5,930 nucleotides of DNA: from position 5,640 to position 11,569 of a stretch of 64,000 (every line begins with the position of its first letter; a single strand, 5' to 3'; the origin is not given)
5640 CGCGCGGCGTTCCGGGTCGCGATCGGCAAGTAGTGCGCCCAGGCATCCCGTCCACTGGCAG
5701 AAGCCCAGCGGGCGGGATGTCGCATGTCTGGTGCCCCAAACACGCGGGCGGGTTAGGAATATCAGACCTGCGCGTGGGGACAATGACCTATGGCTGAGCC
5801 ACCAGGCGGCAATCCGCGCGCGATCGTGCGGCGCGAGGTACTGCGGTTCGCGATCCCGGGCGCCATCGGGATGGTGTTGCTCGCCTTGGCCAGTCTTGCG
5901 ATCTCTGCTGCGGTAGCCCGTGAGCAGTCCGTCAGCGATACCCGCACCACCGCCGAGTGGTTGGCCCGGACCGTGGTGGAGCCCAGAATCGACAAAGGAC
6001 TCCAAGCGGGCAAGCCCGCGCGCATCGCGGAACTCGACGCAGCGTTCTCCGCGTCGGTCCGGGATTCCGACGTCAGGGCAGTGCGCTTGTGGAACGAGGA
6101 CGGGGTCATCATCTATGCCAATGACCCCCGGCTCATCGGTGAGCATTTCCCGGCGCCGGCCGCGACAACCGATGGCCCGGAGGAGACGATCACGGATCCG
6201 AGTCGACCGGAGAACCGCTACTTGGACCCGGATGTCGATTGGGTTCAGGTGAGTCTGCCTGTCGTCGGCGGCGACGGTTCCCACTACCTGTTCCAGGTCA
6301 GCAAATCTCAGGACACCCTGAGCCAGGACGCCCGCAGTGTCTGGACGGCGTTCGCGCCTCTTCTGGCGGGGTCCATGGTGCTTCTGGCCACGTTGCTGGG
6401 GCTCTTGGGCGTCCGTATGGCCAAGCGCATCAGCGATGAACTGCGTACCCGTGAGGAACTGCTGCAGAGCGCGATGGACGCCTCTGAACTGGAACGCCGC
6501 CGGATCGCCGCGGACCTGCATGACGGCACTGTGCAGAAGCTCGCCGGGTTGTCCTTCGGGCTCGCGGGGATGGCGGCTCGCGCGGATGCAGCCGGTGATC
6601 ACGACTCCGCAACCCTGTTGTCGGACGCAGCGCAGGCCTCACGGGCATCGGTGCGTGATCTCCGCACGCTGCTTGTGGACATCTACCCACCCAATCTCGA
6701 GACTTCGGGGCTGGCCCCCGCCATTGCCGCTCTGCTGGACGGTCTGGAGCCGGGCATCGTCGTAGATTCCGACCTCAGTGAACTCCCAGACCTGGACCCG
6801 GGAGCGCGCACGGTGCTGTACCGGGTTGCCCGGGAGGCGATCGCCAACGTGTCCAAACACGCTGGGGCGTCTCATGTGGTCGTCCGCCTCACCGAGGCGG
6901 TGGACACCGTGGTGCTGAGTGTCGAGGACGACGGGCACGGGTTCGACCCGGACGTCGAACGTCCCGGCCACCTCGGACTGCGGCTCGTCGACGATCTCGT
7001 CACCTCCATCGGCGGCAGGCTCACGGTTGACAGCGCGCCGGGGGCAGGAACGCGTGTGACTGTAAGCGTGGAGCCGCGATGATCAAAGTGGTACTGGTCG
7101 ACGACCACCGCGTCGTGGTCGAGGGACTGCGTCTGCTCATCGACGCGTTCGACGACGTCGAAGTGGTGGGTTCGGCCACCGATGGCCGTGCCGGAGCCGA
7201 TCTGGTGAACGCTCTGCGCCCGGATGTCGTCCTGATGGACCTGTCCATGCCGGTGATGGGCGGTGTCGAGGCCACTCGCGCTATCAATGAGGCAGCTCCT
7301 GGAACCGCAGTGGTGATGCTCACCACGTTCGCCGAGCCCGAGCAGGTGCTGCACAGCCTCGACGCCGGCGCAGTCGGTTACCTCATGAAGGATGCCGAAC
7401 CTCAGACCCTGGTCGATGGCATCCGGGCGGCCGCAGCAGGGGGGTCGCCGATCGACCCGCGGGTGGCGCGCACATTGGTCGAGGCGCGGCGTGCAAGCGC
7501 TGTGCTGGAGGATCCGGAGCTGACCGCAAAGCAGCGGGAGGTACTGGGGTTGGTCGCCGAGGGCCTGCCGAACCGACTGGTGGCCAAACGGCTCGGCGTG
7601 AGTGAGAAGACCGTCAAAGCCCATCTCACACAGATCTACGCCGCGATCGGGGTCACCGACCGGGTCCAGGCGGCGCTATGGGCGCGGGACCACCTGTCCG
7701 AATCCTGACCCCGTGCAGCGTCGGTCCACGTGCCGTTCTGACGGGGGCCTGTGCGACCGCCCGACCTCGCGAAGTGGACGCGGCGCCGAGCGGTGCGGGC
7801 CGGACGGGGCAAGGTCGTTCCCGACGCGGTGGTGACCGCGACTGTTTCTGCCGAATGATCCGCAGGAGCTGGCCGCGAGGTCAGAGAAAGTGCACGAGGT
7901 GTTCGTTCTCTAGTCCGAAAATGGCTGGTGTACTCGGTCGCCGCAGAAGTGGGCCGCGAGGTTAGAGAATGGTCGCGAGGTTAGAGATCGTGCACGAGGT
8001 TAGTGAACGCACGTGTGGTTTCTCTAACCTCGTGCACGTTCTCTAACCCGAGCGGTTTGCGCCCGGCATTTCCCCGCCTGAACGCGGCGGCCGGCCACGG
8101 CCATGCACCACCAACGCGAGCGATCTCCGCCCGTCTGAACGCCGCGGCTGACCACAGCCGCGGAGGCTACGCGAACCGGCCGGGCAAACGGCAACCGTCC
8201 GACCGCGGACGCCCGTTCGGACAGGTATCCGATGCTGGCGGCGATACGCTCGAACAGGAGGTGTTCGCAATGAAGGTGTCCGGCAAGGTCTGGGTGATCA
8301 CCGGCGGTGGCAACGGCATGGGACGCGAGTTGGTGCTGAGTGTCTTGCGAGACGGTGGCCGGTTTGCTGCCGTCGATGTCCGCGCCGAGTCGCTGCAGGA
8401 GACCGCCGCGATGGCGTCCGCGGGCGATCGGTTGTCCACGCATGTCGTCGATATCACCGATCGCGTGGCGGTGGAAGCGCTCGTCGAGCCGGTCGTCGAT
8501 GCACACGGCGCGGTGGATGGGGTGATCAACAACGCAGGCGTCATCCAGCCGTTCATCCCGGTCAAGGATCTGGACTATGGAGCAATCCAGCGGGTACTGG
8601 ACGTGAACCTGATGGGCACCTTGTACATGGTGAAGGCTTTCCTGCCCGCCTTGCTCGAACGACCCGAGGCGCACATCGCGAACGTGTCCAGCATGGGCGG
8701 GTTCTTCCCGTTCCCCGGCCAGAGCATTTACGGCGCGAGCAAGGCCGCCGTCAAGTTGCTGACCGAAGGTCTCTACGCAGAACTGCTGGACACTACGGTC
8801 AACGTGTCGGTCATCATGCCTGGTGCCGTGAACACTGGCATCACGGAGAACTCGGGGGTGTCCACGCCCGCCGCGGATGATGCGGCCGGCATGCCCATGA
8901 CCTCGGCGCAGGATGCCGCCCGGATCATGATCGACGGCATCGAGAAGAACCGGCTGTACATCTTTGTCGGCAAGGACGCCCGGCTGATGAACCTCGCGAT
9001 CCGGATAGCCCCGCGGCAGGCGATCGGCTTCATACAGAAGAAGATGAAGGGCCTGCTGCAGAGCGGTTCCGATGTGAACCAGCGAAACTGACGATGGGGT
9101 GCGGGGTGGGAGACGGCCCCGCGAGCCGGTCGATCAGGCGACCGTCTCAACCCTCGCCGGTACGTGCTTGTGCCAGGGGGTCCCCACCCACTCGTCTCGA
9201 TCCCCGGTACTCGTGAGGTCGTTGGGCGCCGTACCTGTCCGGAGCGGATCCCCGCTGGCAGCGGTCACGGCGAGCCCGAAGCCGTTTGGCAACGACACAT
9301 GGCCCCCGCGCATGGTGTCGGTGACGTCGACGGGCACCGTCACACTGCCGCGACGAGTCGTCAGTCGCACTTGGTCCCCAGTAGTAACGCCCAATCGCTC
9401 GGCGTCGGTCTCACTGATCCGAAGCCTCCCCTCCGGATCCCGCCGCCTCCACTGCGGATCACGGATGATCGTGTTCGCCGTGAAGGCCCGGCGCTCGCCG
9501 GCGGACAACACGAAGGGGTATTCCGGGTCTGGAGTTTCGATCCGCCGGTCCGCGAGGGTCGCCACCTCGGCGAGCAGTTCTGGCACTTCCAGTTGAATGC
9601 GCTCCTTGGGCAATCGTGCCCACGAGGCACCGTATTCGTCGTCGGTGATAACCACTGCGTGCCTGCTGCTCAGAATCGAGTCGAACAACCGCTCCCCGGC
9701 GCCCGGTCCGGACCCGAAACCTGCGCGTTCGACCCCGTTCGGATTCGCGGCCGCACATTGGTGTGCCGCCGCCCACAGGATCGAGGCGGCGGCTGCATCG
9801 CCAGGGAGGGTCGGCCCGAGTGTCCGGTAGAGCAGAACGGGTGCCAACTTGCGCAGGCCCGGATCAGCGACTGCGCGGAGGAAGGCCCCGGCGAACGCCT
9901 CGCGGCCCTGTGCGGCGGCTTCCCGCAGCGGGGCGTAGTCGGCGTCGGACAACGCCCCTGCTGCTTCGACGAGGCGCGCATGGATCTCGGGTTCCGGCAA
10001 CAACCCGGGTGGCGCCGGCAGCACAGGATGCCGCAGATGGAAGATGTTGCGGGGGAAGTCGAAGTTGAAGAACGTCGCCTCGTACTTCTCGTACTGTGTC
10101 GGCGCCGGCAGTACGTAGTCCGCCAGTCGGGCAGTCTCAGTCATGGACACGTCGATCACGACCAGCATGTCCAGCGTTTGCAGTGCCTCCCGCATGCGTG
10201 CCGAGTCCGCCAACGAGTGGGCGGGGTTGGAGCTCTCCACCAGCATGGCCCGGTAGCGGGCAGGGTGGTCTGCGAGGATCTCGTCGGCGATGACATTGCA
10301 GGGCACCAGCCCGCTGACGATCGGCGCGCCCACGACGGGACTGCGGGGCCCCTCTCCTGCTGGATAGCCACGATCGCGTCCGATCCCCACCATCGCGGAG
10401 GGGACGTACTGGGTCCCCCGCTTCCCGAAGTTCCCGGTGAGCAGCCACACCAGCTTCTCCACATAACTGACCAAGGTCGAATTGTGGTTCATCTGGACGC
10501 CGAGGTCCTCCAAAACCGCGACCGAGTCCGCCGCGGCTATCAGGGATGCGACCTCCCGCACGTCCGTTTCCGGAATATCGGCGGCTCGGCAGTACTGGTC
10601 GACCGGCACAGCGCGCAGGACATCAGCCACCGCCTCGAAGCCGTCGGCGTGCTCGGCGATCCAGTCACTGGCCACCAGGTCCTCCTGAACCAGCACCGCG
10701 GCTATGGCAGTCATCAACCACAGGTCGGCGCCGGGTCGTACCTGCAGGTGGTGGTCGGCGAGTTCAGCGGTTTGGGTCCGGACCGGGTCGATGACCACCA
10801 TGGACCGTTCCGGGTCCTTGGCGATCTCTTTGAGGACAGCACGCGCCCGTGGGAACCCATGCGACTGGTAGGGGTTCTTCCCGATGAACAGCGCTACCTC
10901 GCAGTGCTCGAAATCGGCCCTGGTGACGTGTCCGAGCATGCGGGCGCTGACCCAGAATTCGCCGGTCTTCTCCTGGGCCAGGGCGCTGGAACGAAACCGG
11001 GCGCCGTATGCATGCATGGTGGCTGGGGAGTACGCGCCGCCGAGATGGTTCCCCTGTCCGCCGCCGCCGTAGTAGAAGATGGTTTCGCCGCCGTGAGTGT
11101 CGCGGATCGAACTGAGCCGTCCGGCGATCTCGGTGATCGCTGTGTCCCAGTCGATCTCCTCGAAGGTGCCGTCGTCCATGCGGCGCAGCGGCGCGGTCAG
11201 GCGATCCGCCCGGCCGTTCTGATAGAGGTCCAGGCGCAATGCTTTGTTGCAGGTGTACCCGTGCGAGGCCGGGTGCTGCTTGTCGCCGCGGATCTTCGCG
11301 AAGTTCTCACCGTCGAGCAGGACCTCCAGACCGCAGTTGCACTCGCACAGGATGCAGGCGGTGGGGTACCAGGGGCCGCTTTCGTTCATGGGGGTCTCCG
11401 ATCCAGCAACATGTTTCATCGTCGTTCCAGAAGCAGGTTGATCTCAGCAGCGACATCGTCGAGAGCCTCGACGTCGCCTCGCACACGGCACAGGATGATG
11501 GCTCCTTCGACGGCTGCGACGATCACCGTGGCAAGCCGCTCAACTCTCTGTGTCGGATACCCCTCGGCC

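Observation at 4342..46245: Dense, modular hairpin-repeat family (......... arms, CACGTG loop) at 10 intergenic loci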

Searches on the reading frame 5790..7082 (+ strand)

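Call 14: search_protein_families(library=pfam, proteins=[window:5790-7082:+])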
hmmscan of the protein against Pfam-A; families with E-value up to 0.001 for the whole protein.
window:5790-7082:+ (430 aa): 3 families
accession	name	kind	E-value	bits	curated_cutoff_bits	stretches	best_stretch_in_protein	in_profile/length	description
PF02518.31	HATPase_c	-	1.8e-14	54.5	26.4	1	341-427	4-107/111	Histidine kinase-, DNA gyrase B-, and HSP90-like ATPase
PF07730.19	HisKA_3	-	4.1e-10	40.5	24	1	235-302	1-67/68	Histidine kinase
PF13581.12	HATPase_c_2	-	7.3e-06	26.5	27.4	1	346-424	35-124/127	Histidine kinase-like ATPase domain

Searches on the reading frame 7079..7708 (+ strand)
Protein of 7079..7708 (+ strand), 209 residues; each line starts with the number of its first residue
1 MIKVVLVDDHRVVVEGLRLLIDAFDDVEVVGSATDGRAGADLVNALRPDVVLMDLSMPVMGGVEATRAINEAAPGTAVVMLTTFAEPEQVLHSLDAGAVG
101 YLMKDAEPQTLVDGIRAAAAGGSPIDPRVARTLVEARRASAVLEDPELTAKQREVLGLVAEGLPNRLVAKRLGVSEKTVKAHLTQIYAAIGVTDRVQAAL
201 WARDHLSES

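Call 38: search_protein_families(library=pfam, proteins=[window:7079-7708:+], max_evalue=0.01)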
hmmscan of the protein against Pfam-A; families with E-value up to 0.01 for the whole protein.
window:7079-7708:+ (209 aa): 5 families
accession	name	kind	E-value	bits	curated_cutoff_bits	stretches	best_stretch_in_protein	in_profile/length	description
PF00072.30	Response_reg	-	8.5e-26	90.8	30.2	1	4-115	1-110/111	Response regulator receiver domain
PF00196.25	GerE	-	3.8e-16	58.9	23.5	1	148-202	3-57/57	Bacterial regulatory proteins, luxR family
PF08281.18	Sigma70_r4_2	-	2.8e-07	30.5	25.7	1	147-187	10-51/54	Sigma-70, region 4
PF13384.12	HTH_23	-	0.0017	18.5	24.6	1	153-180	8-35/50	Homeodomain-like domain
PF04545.22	Sigma70_r4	-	0.0051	16.7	24.1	1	147-185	4-43/50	Sigma-70, region 4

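Call 45: find_encoding_contigs(protein=window:7079-7708:+, flank=10000, max_places=10)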
Protein window:7079-7708:+ (209 aa): 1 contig read that carries it; 1 place shown.
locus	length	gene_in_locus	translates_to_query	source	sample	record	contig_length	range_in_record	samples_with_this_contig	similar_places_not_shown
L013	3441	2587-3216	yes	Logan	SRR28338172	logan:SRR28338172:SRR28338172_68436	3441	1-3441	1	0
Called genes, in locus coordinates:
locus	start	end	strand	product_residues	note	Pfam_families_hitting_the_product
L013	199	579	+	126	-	-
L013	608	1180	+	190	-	-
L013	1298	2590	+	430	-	PF07730:HisKA_3, PF13581:HATPase_c_2 (weak), PF02518:HATPase_c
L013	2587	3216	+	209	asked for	PF00072:Response_reg, PF00196:GerE, PF08281:Sigma70_r4_2 (weak)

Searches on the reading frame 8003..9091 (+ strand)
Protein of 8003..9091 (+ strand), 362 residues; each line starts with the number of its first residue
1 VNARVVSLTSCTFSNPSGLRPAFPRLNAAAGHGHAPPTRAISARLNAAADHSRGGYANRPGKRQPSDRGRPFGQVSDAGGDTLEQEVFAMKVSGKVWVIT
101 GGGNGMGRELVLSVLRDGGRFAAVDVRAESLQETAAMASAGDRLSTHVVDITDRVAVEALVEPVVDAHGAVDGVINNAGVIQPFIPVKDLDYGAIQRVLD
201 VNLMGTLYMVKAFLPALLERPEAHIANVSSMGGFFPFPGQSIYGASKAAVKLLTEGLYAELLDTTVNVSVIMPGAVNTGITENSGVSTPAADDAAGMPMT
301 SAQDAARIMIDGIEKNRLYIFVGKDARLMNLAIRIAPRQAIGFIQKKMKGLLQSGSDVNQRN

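Call 14: search_protein_families(library=pfam, proteins=[window:8003-9091:+])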
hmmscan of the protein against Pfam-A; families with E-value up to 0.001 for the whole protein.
window:8003-9091:+ (362 aa): 4 families
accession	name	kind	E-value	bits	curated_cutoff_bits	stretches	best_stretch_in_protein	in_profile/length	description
PF00106.31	adh_short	-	1.4e-47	162.2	26.6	1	95-283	1-189/195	short chain dehydrogenase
PF13561.12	adh_short_C2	-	2.9e-30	106.1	27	1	104-286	6-186/236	Enoyl-(Acyl carrier protein) reductase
PF08659.16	KR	-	3.1e-13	50.5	22.6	1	97-253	3-159/180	KR domain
PF23441.1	SDR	-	0.00062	19.7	27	1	120-285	41-203/258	SDR-like rossmann domain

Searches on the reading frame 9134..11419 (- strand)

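Call 14: search_protein_families(library=pfam, proteins=[window:9134-11419:-])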
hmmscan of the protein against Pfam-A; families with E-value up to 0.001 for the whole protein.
window:9134-11419:- (761 aa): 3 families
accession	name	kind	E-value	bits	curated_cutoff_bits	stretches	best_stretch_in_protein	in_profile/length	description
PF00384.28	Molybdopterin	-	4.1e-29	102.2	24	1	73-453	1-323/353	Molybdopterin oxidoreductase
PF01568.27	Molydop_binding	-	1.2e-18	67.6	26.8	1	636-753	1-109/110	Molydopterin dinucleotide binding domain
PF04879.21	Molybdop_Fe4S4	-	5.4e-12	45.9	22.7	1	17-64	3-50/55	Molybdopterin oxidoreductase Fe4S4 domain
